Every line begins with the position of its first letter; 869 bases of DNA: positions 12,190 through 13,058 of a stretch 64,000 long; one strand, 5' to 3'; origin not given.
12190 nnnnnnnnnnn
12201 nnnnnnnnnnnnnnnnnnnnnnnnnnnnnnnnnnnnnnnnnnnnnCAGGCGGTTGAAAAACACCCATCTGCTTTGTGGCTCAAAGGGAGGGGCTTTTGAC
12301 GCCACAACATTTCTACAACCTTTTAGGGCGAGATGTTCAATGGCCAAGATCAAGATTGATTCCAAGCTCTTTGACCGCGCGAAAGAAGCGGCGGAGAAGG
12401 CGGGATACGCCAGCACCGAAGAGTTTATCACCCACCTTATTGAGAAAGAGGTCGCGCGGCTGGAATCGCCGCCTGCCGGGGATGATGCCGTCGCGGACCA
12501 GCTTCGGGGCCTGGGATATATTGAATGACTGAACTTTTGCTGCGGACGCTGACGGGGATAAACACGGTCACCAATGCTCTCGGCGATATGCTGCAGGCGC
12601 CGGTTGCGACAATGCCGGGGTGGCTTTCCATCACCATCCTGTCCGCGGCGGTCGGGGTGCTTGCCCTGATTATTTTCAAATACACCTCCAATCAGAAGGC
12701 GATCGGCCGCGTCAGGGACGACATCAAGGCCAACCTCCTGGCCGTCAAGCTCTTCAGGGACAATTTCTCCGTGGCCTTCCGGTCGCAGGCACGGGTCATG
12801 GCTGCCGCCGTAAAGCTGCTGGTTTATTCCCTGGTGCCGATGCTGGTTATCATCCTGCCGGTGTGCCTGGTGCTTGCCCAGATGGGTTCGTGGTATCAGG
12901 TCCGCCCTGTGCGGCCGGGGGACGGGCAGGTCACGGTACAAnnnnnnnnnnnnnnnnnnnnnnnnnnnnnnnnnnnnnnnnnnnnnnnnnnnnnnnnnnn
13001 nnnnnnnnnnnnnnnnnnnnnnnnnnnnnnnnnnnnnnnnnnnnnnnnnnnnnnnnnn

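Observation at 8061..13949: Five-gene operon: AlkP x2, small protein, DUF106-like protein, sulfotransferase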

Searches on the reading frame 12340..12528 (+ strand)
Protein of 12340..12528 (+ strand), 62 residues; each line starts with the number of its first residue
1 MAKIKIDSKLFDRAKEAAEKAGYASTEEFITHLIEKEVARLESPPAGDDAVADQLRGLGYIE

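Call 3: search_protein_families(library=pfam, proteins=[window:12340-12528:+], max_evalue=0.01)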
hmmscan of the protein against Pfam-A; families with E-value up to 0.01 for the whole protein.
window:12340-12528:+ (62 aa): 0 families

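Call 4: search_protein_families(library=ncbifam, proteins=[window:12340-12528:+], max_evalue=0.01)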
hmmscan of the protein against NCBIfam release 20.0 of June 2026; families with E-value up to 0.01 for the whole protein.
window:12340-12528:+ (62 aa): 0 families

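Call 92: search_solved_structures(query=A8, max_evalue=10, show_alignments=2)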
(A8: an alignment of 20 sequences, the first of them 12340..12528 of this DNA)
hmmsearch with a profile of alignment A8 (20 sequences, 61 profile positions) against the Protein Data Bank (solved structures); distinct sequences matched with E-value up to 10: 8.
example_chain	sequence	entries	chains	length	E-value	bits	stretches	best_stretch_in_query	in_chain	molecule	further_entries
4v91_O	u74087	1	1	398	0.013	19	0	36-60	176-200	UL13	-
1y9b_A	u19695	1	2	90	0.02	18.4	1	6-46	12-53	conserved hypothetical protein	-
2eb0_A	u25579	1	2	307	0.24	14.9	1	13-34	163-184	Manganese-dependent inorganic pyrophosphatase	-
1q5v_A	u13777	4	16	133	0.32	14.5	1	3-45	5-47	Nickel responsive regulator | Nickel-responsive regulator | Nickel-responsive regulatory protein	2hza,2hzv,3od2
7t03_A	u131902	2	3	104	0.51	13.9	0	10-27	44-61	Cold unfolding four helix bundle | Designed cold unfolding four helix bundle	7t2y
5bxy_A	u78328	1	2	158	1.8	12.1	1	4-29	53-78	RNA methyltransferase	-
2lch_A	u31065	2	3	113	3.3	11.3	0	3-17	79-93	Protein OR38 | computationally designed four-helix bundle protein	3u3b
9rpd_J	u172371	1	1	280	7.6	10.1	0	38-57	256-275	Augmin complex subunit dgt6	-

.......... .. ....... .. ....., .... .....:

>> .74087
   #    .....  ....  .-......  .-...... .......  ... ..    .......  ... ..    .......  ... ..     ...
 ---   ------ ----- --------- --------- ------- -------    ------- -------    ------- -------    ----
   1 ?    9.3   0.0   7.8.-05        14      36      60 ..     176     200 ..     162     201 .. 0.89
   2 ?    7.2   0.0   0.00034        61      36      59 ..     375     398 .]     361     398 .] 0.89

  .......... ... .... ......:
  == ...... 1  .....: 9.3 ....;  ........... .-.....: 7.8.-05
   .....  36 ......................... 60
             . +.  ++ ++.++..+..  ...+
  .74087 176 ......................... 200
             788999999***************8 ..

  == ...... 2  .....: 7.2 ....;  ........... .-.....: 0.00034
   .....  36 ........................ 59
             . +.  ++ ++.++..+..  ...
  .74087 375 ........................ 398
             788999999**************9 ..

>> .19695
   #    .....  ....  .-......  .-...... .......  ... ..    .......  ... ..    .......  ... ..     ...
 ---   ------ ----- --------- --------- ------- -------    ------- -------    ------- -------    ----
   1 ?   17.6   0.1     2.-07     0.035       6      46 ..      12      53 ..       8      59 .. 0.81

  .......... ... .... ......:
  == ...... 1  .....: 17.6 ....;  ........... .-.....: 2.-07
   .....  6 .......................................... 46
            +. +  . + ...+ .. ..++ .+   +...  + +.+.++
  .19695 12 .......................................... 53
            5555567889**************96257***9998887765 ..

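Call 93: search_protein_families(library=pfam, alignment_id=A8, max_evalue=10)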
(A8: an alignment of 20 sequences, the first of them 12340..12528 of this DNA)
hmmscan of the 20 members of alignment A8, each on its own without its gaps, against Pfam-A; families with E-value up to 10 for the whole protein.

A. member 1, window:12340-12528:+ (62 aa): 1 family
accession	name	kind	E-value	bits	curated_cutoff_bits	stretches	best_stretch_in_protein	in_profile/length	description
PF09682.15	Phage_holin_6_1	-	0.11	13.3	24.9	1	12-42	70-100/101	Bacteriophage holin of superfamily 6 (Holin_LLH)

B. families by the number of members that match (of 20 scanned): 30 families (the first 25 are shown)
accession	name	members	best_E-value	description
PF07704.17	PSK_trans_fac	6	0.0002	Rv0623-like transcription factor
PF01402.27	RHH_1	4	0.00013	Ribbon-helix-helix protein, copG family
PF03085.20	RAP-1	3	0.21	Rhoptry-associated protein 1 (RAP-1)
PF20504.3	IntS14_C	2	0.083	Integrator complex subunit 14, alpha-helical domain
PF23082.1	Myb_DNA-binding_2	2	0.11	Myb-like DNA-binding domain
PF05546.16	She9_MDM33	2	0.11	She9 / Mdm33 family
PF18064.7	CB_ParB_C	1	0.0078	Centromere-binding protein ParB C-terminal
PF22513.2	FitA-like_RHH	1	0.018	Antitoxin FitA-like, ribbon-helix-helix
PF09194.16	Endonuc-BsobI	1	0.03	Restriction endonuclease BsobI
PF00808.29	CBFD_NFYB_HMF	1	0.043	Histone-like transcription factor (CBF/NF-Y) and archaeal histone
PF24434.1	DUF7557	1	0.051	Family of unknown function (DUF7557)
PF08681.18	TacA1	1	0.053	Antitoxin TacA 1-like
PF05396.16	Phage_T7_Capsid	1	0.054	Phage T7 capsid assembly protein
PF17363.7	DUF5388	1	0.055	Family of unknown function (DUF5388)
PF08823.16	PG_binding_2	1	0.057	Putative peptidoglycan binding domain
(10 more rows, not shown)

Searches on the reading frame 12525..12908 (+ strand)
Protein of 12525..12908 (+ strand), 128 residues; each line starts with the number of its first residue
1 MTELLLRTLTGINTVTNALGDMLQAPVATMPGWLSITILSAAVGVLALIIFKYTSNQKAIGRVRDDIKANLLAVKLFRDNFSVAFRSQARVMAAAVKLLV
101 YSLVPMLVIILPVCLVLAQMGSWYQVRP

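Call 89: search_protein_families(library=pfam, proteins=[window:12525-12908:+], max_evalue=10)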
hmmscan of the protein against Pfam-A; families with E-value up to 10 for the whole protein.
seq(128 aa): 1 family
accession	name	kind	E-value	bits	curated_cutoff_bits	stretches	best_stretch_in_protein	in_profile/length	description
PF18422.6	TNFR_16_TM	-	0.84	10.3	25.6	1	36-56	11-32/38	Tumor necrosis factor receptor member 16 trans-membrane domain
